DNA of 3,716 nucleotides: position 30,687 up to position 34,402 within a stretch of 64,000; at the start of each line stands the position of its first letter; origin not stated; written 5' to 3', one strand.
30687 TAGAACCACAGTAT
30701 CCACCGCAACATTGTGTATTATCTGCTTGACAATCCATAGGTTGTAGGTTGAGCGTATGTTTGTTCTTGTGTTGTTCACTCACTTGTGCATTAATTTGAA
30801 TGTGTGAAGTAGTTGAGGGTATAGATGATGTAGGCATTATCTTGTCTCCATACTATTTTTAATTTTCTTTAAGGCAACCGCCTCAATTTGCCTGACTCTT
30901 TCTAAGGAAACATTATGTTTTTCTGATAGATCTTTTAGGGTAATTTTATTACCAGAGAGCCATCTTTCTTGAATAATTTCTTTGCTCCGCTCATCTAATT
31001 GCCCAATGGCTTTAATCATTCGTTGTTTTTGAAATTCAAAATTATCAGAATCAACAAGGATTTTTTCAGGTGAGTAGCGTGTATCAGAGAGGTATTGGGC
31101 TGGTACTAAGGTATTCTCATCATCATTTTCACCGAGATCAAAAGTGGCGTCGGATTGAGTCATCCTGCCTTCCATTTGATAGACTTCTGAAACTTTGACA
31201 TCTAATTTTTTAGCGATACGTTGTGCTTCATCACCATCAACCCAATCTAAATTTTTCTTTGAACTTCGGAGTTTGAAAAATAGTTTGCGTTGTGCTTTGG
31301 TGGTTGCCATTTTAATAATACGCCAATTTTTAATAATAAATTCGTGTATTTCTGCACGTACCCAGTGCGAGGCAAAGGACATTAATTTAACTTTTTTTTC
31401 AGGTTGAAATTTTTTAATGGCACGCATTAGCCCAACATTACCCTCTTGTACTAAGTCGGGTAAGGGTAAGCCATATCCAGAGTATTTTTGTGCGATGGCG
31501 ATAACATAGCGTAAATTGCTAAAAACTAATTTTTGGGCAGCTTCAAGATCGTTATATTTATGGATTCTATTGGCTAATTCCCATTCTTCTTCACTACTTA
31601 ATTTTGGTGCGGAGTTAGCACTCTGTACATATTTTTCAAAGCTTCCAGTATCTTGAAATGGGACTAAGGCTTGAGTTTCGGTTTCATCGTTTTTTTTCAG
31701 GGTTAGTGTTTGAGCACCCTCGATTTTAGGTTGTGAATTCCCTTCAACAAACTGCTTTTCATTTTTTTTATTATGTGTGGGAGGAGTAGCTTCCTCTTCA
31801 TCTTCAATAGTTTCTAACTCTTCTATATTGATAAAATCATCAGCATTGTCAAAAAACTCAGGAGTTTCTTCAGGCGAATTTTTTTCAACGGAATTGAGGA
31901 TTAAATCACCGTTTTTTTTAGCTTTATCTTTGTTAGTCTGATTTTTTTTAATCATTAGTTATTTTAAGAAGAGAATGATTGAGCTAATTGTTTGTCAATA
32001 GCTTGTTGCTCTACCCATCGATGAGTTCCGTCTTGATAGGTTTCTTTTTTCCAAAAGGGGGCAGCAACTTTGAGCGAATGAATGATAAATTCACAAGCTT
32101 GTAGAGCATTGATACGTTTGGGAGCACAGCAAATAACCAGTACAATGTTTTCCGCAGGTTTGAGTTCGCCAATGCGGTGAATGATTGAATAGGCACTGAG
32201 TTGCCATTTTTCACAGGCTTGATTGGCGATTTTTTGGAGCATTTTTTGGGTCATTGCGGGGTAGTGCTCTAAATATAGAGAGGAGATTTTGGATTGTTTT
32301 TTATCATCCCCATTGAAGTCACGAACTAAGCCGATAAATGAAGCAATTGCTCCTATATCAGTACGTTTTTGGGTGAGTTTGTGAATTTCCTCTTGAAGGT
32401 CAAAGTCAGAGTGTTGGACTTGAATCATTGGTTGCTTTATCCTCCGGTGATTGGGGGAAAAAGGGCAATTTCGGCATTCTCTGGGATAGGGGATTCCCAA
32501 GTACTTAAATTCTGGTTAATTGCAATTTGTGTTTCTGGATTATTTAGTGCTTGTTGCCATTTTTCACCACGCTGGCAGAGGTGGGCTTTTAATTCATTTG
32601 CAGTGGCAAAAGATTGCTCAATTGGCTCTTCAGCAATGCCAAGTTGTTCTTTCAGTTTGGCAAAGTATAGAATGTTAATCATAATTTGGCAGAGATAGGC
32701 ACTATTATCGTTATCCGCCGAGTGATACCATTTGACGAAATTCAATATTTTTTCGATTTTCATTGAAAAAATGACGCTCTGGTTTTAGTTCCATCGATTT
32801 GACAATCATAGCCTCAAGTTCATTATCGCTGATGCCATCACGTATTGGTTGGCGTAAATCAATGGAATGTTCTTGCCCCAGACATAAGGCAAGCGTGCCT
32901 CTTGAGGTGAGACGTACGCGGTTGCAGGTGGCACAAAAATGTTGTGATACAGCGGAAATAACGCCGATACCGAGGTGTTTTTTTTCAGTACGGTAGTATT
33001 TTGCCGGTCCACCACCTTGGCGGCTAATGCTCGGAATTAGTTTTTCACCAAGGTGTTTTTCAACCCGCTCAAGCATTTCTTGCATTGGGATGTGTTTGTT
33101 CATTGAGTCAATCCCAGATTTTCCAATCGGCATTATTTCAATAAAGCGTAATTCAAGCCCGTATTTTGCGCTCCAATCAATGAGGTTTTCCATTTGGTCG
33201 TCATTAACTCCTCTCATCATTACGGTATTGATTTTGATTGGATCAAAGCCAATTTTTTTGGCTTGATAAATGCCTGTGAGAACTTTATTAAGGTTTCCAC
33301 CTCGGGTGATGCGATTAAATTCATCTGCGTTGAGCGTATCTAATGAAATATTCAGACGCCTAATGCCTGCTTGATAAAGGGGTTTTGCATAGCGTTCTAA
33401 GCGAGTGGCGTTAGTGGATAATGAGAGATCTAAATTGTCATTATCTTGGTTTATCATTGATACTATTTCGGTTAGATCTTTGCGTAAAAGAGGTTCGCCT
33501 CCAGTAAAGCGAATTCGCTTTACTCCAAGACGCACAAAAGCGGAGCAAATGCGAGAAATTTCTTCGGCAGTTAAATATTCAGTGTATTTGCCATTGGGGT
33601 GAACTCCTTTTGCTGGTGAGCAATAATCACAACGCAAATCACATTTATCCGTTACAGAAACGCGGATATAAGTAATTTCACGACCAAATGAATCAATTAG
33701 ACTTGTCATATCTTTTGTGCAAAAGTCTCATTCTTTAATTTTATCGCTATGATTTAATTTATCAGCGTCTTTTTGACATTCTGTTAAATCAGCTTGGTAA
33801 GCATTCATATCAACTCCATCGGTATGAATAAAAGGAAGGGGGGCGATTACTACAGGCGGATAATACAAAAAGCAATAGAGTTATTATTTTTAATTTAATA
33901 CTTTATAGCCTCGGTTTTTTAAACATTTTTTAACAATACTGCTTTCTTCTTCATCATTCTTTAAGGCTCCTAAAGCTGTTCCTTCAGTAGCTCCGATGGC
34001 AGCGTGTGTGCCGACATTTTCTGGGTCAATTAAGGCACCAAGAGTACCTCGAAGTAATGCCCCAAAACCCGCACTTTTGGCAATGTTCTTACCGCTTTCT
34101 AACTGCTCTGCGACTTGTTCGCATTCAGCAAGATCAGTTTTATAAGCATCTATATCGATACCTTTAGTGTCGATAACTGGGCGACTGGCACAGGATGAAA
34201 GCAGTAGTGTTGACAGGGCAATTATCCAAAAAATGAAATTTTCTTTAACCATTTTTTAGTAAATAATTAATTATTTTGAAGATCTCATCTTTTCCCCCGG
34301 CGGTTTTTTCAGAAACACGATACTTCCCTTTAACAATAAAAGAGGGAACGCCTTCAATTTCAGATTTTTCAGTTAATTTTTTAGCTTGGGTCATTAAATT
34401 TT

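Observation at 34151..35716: Near-perfect 783-bp tandem duplication producing two identical dsbA genes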

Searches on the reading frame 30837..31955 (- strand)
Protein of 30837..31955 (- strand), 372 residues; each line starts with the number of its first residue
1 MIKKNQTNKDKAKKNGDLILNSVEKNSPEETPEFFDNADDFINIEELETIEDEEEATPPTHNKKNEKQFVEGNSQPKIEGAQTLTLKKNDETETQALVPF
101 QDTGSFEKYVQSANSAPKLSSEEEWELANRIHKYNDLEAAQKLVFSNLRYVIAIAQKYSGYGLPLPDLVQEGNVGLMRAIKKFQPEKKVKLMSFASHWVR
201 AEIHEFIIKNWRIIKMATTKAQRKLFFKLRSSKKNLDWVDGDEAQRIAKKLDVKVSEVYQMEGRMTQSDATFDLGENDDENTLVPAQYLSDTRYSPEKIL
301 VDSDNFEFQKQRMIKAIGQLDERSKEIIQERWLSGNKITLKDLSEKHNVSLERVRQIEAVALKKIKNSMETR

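Call 6: search_protein_families(library=pfam, proteins=[window:30837-31955:-])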
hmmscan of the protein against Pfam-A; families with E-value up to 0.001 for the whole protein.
window:30837-31955:- (372 aa): 2 families
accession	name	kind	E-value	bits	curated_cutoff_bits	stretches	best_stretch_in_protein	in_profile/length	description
PF04542.20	Sigma70_r2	-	1.2e-15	57.5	24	1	146-212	4-70/71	Sigma-70 region 2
PF04545.22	Sigma70_r4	-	7.4e-14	51.4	24.1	1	316-366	1-49/50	Sigma-70, region 4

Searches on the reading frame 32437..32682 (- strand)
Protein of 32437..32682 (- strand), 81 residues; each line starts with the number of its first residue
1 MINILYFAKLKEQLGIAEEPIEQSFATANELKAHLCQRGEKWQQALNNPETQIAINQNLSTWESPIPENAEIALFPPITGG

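Call 46: find_encoding_contigs(protein=window:32437-32682:-, flank=5000, max_places=10)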
Protein window:32437-32682:- (81 aa): 2 contigs read that carry it; 2 places shown.
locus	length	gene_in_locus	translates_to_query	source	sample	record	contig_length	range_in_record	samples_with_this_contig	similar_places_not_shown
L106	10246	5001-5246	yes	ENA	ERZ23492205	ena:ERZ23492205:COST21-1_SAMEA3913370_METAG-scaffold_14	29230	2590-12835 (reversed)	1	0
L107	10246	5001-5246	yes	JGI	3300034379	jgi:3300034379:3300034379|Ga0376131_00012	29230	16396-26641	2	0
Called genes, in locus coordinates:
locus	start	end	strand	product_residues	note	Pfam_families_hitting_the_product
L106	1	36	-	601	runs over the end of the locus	PF13243:SQHop_cyclase_C (faint), PF08242:Methyltransf_12 (faint), PF13649:Methyltransf_25 (faint), PF13847:Methyltransf_31 (faint), PF13489:Methyltransf_23, PF08241:Methyltransf_11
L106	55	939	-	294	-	PF08543:Phos_pyr_kin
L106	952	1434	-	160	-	PF00578:AhpC-TSA, PF08534:Redoxin, PF13098:Thioredoxin_2 (weak), PF13905:Thioredoxin_8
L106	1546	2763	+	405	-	PF01578:Cytochrom_C_asm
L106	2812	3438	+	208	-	PF00085:Thioredoxin (faint), PF01323:DSBA, PF13462:Thioredoxin_4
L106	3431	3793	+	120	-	-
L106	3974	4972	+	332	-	PF04055:Radical_SAM, PF13353:Fer4_12 (weak), PF06463:Mob_synth_C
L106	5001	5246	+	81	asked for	PF02597:ThiS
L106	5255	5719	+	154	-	PF02391:MoaE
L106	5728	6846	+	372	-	PF04542:Sigma70_r2, PF04545:Sigma70_r4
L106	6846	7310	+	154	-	PF04246:RseC_MucC (weak)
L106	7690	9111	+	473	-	PF00089:Trypsin, PF13365:Trypsin_2, PF00595:PDZ, PF13180:PDZ_2, PF17820:PDZ_6 (weak), PF00595:PDZ (weak), PF13180:PDZ_2, PF17820:PDZ_6 (weak), +1 more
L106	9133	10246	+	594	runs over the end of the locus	PF00009:GTP_EFTU, PF16897:MMR_HSR1_Xtn (faint), PF00679:EFG_C, PF06421:LepA_C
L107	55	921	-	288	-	PF08543:Phos_pyr_kin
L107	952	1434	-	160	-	PF00578:AhpC-TSA, PF08534:Redoxin, PF13098:Thioredoxin_2 (weak), PF13905:Thioredoxin_8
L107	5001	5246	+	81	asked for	PF02597:ThiS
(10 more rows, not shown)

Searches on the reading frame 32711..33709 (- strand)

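Call 6: search_protein_families(library=pfam, proteins=[window:32711-33709:-])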
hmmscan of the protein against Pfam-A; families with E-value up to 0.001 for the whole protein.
window:32711-33709:- (332 aa): 3 families
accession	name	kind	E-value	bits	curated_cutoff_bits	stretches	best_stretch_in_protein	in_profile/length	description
PF04055.27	Radical_SAM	-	2.9e-37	128.8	29.5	1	17-179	1-165/166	Radical SAM superfamily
PF06463.18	Mob_synth_C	-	6.7e-36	123.5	37.4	1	186-314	2-127/128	Molybdenum Cofactor Synthesis C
PF13353.11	Fer4_12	-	3.4e-06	27.8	22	1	21-100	13-91/137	4Fe-4S single cluster domain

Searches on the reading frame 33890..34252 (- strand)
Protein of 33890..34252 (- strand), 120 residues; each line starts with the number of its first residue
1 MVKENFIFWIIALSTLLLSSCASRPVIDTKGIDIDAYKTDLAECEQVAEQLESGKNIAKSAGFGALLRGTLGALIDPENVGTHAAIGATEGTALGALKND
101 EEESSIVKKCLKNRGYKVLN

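Call 6: search_protein_families(library=pfam, proteins=[window:33890-34252:-])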
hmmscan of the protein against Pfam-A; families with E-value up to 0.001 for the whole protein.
window:33890-34252:- (120 aa): 1 family
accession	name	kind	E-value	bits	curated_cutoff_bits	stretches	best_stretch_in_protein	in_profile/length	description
PF13441.11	Gly-zipper_YMGG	-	0.00033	20.7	28.9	1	58-99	4-43/45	YMGG-like Gly-zipper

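Call 47: search_protein_families(library=ncbifam, proteins=[window:33890-34252:-], max_evalue=0.01)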
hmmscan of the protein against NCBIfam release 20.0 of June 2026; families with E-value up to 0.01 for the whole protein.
window:33890-34252:- (120 aa): 3 families
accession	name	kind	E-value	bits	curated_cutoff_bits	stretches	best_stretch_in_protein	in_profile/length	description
NF041250.1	VI_TagQ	equivalog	2.5e-05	23.7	300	1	7-95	9-100/301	type VI secretion system-associated lipoprotein TagQ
NF053611.1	YiaD_Gzip_OmpA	equivalog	0.00035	20.3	175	1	41-98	10-67/206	YiaD family glycine zipper/OmpA-like lipoprotein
NF033894.1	Eex_IncN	subfamily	0.0016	18.4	33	0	8-50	6-41/65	EexN family lipoprotein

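Call 59: find_encoding_contigs(protein=window:33890-34252:-, flank=700, max_places=10)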
Protein window:33890-34252:- (120 aa): 8 contigs read that carry it; 3 places shown.
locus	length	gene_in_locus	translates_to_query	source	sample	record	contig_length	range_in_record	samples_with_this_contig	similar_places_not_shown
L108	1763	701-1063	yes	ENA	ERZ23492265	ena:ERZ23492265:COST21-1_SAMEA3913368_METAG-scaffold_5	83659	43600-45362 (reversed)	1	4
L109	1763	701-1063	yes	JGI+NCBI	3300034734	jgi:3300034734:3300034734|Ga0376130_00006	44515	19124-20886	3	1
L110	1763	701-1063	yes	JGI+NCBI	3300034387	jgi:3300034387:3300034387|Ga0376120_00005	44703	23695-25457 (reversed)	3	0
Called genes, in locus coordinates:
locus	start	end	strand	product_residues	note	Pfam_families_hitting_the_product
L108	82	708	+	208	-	PF00085:Thioredoxin (faint), PF01323:DSBA, PF13462:Thioredoxin_4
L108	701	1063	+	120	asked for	-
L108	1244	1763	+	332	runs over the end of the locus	PF04055:Radical_SAM, PF13353:Fer4_12 (weak), PF06463:Mob_synth_C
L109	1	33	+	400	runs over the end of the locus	PF01578:Cytochrom_C_asm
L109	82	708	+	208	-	PF00085:Thioredoxin (faint), PF01323:DSBA, PF13462:Thioredoxin_4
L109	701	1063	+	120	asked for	-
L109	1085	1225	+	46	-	-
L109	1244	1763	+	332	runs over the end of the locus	PF04055:Radical_SAM, PF13353:Fer4_12 (weak), PF06463:Mob_synth_C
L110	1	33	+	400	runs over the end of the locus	PF01578:Cytochrom_C_asm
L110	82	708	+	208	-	PF00085:Thioredoxin (faint), PF01323:DSBA, PF13462:Thioredoxin_4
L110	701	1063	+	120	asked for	-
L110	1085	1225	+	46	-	-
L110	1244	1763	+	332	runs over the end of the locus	PF04055:Radical_SAM, PF13353:Fer4_12 (weak), PF06463:Mob_synth_C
